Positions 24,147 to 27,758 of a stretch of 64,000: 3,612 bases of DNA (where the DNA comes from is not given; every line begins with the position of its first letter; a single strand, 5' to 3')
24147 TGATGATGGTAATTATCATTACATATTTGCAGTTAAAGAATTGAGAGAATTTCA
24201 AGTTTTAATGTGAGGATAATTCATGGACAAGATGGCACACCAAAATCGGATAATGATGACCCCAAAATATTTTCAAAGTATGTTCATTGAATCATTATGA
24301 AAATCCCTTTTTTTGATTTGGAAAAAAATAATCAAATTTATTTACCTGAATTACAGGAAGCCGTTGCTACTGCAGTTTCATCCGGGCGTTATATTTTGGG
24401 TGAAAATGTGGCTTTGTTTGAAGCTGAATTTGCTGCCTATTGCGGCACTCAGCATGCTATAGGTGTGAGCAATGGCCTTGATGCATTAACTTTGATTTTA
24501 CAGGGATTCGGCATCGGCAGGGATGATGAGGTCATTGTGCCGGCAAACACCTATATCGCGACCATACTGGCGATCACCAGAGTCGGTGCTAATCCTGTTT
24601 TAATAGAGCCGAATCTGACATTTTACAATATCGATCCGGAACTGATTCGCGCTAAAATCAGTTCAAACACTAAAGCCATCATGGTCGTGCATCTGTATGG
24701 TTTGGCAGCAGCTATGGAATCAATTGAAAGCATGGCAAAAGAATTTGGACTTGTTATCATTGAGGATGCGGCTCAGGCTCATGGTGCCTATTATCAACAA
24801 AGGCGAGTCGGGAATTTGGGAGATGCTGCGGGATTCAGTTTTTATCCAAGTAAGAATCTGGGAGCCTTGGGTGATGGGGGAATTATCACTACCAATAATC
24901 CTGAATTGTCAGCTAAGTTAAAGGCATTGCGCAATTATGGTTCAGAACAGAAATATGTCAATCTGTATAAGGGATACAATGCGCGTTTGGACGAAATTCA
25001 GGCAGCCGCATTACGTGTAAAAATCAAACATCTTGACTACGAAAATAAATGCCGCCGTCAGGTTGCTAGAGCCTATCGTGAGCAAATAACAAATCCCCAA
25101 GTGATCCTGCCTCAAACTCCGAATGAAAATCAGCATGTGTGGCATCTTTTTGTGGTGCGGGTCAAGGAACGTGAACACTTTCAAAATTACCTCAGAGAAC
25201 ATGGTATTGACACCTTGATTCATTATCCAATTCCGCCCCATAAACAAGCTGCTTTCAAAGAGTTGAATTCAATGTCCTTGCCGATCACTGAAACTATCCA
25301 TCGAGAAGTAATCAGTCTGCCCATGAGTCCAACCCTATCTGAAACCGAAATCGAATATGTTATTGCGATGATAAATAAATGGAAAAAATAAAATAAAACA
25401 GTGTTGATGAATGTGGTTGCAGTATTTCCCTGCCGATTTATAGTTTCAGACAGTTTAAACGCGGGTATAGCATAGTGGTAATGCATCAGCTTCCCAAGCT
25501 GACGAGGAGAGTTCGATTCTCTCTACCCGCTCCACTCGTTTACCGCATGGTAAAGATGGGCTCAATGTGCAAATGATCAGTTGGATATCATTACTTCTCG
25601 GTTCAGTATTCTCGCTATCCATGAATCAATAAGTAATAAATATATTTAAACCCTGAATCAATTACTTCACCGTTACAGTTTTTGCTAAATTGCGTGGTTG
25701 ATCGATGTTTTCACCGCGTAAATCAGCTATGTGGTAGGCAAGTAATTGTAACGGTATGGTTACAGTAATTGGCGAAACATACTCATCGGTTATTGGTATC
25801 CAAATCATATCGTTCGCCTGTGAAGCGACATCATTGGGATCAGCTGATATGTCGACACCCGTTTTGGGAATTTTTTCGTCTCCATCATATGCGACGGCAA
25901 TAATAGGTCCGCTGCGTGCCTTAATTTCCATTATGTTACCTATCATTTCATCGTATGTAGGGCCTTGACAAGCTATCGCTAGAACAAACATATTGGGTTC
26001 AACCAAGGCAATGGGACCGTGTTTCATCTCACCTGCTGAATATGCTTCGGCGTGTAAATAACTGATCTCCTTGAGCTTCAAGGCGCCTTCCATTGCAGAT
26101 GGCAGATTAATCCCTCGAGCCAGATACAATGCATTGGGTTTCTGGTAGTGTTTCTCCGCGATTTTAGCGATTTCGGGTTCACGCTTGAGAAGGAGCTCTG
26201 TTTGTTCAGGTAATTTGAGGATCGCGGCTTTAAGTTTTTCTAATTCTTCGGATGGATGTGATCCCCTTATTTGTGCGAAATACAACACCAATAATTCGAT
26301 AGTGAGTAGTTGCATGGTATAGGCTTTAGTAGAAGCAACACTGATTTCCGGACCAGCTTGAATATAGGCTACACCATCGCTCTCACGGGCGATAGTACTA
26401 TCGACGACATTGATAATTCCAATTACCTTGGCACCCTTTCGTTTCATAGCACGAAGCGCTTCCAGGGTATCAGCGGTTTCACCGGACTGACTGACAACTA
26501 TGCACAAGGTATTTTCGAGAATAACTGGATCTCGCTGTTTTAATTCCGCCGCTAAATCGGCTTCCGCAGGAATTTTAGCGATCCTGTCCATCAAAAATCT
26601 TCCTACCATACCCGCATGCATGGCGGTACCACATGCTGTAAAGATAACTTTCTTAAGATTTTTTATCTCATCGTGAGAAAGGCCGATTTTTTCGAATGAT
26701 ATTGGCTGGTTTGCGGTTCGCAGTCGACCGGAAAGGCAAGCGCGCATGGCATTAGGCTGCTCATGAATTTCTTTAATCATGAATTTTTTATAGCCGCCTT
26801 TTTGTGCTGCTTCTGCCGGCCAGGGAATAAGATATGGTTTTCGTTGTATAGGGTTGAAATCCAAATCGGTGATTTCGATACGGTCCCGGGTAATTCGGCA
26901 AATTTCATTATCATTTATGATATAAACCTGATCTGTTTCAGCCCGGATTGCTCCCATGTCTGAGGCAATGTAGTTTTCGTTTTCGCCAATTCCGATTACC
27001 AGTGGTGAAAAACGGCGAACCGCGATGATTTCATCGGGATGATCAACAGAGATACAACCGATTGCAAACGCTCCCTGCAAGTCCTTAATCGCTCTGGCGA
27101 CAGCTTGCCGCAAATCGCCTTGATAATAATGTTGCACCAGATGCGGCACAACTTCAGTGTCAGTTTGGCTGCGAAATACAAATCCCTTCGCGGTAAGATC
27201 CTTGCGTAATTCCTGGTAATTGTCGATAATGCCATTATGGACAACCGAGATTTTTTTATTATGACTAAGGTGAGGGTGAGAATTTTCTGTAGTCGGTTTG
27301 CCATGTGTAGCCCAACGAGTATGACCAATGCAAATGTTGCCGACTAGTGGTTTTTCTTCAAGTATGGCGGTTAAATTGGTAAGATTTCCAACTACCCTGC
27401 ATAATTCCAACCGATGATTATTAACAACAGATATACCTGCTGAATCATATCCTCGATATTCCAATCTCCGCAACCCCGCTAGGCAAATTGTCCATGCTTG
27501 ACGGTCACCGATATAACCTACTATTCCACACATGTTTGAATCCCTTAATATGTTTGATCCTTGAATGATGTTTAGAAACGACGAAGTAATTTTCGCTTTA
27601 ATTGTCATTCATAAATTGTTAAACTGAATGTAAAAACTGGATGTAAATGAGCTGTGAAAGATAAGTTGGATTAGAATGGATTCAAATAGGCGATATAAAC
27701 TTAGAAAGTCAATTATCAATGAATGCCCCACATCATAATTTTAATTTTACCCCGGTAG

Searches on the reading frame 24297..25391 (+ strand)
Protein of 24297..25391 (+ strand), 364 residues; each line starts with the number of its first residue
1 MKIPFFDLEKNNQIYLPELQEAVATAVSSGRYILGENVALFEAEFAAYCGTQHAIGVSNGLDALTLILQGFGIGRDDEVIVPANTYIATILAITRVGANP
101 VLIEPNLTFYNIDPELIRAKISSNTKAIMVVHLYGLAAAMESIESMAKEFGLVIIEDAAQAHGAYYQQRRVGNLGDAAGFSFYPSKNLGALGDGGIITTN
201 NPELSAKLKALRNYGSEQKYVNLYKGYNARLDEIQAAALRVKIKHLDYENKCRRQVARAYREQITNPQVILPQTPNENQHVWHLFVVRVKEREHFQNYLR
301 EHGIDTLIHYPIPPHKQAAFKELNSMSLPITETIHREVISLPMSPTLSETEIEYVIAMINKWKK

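Call 96: search_protein_families(library=pfam, proteins=[window:24297-25391:+], max_evalue=0.00001)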
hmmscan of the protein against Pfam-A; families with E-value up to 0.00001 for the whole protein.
window:24297-25391:+ (364 aa): 1 family
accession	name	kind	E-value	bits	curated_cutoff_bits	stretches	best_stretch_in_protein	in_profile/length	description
PF01041.23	DegT_DnrJ_EryC1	-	4e-113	378.7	19.8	1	18-359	6-359/360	DegT/DnrJ/EryC1/StrS aminotransferase family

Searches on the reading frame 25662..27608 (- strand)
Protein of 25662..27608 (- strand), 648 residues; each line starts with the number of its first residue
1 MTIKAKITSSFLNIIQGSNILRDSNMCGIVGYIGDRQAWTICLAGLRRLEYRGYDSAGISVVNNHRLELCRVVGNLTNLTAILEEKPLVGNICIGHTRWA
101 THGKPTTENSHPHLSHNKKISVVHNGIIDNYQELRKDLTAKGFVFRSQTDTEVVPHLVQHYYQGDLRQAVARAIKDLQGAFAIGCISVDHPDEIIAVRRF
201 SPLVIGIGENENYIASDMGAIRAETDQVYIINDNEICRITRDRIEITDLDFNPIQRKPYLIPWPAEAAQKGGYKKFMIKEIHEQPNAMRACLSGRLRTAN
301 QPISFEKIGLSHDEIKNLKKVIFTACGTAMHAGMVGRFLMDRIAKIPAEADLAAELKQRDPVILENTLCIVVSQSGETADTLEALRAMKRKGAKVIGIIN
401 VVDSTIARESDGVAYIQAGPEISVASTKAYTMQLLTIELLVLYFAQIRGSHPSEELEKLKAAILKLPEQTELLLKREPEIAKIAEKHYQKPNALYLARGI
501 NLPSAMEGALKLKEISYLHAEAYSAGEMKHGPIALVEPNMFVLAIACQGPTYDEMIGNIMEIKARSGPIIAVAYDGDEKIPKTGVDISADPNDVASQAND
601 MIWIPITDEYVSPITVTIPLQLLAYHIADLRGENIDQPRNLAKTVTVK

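Call 37: search_protein_families(library=ncbifam, proteins=[window:25662-27608:-], max_evalue=0.00001)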
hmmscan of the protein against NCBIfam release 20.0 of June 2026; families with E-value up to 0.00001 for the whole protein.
window:25662-27608:- (648 aa): 14 families
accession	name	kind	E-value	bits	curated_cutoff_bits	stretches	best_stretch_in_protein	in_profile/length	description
NF001484.0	PRK00331.1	subfamily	3.1e-230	765.6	381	1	26-647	1-600/601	isomerizing glutamine--fructose-6-phosphate transaminase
TIGR01135.1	glmS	equivalog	1e-225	750.8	418.05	1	27-647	1-606/607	glutamine--fructose-6-phosphate transaminase (isomerizing)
NF046059.1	NagB_SO3506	equivalog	5.2e-36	124.6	430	1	304-578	25-288/330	glucosamine-6-phosphate deaminase NagB-II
TIGR01134.1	purF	equivalog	5.1e-30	105.2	350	1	27-242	1-220/432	amidophosphoribosyltransferase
NF041128.1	glucosaP_deam_GlmD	equivalog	1.3e-21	77.2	580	1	305-645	21-321/323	glucosamine-6-phosphate deaminase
NF008481.0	PRK11382.1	equivalog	1.1e-13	51.2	430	1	316-574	42-293/340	fructoselysine 6-phosphate deglycase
TIGR01536.1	asn_synth_AEB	equivalog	1.8e-13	50.3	267.1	1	27-189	1-132/517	asparagine synthase (glutamine-hydrolyzing)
NF006949.0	PRK09431.1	equivalog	2.6e-12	46.1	499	1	92-228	44-172/554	asparagine synthase B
TIGR03104.1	trio_amidotrans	equivalog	9.9e-12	43.9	570.1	1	90-221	41-165/589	N-acetylglutaminylglutamine amidotransferase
NF040776.2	AlsR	equivalog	5.8e-09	35.3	400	1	365-460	176-272/279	transcriptional repressor AlsR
TIGR03108.1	eps_aminotran_1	hypoth_equivalog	6.7e-09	35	816.9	1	108-185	58-127/628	XrtA/PEP-CTERM system amidotransferase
NF008458.0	PRK11337.1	equivalog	2.5e-08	33.2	378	1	363-460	186-284/293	MurR/RpiR family transcriptional regulator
TIGR03127.2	RuMP_HxlB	equivalog_domain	7.2e-07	29.3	160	1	303-425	15-132/178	6-phospho-3-hexuloisomerase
NF041755.1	RuMP_HxlAB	equivalog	4.2e-06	26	500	1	329-418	254-341/391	bifunctional 3-hexulose-6-phosphate synthase/6-phospho-3-hexuloisomerase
